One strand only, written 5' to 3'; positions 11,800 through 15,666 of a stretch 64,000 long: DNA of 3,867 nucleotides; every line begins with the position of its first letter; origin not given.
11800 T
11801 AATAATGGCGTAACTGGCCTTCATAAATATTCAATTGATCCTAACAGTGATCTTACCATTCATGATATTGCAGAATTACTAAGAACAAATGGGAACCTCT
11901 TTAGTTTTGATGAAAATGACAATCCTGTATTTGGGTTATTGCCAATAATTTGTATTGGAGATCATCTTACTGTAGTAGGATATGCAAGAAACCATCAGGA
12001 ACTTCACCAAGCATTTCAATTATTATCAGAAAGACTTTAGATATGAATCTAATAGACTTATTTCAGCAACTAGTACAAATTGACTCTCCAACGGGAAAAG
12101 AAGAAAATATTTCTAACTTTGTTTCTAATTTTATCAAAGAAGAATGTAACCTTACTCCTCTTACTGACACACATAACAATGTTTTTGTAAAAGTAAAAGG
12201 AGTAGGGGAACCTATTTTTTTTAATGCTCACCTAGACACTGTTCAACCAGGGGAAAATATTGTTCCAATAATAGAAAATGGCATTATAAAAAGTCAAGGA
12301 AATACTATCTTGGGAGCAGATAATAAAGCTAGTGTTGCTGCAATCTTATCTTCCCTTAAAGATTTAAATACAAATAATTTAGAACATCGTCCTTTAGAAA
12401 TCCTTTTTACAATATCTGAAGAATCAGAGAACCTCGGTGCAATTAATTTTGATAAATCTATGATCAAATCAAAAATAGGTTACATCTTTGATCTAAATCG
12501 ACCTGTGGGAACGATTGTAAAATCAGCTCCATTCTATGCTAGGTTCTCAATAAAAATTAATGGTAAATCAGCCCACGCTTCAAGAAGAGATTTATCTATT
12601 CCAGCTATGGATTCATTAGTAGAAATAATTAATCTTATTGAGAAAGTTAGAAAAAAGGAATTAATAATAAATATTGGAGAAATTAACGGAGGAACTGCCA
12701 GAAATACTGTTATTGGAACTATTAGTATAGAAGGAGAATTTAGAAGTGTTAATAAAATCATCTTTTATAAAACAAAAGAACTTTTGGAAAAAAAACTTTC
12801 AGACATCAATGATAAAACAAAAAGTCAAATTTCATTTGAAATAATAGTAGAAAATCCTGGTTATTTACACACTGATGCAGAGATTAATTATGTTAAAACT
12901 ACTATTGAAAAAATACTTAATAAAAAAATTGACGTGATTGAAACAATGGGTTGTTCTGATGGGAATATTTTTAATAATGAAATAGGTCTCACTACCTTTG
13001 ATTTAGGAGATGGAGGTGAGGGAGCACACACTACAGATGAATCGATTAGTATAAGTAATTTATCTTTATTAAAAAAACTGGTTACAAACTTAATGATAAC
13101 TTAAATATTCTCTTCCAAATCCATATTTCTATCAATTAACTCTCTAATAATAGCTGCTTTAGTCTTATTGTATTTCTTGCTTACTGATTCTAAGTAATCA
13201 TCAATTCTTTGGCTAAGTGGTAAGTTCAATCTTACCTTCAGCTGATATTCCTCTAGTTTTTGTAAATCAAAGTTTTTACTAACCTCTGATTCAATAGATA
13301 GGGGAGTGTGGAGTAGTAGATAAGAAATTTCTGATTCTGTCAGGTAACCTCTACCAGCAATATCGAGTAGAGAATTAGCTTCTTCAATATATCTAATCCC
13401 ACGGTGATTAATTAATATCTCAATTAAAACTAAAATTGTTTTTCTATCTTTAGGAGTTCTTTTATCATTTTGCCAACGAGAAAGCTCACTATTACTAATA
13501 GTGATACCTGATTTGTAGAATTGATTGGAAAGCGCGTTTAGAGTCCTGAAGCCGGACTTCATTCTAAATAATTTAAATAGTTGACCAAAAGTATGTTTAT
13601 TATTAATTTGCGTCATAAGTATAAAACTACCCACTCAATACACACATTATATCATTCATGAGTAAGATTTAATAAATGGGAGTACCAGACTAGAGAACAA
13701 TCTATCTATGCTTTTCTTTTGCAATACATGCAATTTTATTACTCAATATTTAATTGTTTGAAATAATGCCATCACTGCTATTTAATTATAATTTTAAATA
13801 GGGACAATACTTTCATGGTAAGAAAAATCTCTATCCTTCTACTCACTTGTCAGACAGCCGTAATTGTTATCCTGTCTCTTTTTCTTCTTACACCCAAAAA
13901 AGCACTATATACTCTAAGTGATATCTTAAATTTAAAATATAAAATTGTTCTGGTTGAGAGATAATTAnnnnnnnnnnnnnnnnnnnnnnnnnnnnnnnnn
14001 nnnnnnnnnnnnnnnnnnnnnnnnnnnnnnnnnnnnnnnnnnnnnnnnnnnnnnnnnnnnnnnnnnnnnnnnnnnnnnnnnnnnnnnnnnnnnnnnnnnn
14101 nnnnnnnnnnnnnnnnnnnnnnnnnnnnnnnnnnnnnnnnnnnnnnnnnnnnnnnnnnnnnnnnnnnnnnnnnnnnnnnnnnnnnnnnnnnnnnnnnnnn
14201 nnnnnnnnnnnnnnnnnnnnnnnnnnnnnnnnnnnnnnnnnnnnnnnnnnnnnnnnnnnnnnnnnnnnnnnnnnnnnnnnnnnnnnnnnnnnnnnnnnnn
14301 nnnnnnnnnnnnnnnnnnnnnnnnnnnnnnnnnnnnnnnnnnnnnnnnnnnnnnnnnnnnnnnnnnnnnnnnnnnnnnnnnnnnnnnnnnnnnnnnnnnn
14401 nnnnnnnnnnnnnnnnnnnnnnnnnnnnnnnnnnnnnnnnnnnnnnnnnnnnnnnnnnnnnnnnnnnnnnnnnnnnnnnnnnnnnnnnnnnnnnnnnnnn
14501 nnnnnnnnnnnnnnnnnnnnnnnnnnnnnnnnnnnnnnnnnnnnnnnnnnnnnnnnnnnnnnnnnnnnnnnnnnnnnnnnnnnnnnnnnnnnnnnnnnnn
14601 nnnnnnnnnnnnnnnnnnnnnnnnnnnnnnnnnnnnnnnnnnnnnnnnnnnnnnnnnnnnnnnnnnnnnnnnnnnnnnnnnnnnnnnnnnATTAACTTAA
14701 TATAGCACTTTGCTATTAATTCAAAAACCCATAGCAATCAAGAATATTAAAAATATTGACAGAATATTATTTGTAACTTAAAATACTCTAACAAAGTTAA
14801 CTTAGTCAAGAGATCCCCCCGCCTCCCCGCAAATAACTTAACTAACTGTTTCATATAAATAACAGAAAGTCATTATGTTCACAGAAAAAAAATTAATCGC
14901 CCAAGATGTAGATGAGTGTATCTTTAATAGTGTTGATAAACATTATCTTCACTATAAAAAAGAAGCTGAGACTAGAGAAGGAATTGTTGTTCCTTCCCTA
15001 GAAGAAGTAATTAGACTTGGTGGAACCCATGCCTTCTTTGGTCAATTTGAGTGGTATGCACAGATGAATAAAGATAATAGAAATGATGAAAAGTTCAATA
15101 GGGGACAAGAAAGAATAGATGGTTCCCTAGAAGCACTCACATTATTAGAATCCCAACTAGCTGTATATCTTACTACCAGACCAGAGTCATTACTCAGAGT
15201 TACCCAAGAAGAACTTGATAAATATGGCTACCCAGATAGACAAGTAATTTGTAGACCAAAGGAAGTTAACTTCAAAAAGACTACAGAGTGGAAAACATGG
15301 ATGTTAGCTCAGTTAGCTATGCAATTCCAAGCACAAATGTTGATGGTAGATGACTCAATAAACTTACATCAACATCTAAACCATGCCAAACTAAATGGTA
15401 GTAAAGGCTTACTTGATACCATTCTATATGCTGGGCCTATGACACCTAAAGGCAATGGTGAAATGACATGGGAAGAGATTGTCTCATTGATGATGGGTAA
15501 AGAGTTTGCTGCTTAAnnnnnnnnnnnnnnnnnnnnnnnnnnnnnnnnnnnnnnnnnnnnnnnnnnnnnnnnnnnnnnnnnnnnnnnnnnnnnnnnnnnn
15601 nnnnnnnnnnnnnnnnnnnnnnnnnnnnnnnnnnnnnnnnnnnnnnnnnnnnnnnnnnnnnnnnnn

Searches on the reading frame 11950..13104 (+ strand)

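Call 75: search_protein_families(library=pfam, proteins=[window:11950-13104:+], max_evalue=0.1)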
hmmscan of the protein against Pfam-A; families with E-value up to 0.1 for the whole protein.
window:11950-13104:+ (384 aa): 5 families
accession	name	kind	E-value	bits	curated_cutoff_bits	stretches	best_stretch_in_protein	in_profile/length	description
PF01546.33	Peptidase_M20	-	4e-15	56.7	24.6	1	91-381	2-203/206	Peptidase family M20/M25/M40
PF07687.19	M20_dimer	-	4.1e-09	36.8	21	1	197-288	7-104/107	Peptidase dimerisation domain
PF04389.22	Peptidase_M28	-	1.3e-05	25.5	21.3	1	77-180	1-90/193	Peptidase family M28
PF05343.19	Peptidase_M42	-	0.00036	20.1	23.2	1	122-169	132-178/292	M42 glutamyl aminopeptidase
PF04604.19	L_biotic_typeA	-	0.021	15.1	21.7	1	225-270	7-46/50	Type-A lantibiotic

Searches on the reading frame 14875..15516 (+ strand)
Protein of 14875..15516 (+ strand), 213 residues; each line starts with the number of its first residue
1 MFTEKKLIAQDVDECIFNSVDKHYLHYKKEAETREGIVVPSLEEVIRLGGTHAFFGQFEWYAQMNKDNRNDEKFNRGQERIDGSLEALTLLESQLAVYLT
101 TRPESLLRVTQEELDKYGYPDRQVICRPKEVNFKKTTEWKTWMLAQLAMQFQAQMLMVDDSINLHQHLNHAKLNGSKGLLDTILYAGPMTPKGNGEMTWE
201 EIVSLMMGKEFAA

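Call 75: search_protein_families(library=pfam, proteins=[window:14875-15516:+], max_evalue=0.1)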
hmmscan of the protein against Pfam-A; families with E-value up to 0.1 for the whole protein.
window:14875-15516:+ (213 aa): 2 families
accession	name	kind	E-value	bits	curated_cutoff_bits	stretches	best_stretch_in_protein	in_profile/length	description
PF03767.20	Acid_phosphat_B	-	0.0022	18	27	1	78-156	119-201/230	HAD superfamily, subfamily IIIB (Acid phosphatase)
PF09949.15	APP1_cat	-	0.036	14.5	27.1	1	88-160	44-127/154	Phosphatidate phosphatase APP1, catalytic domain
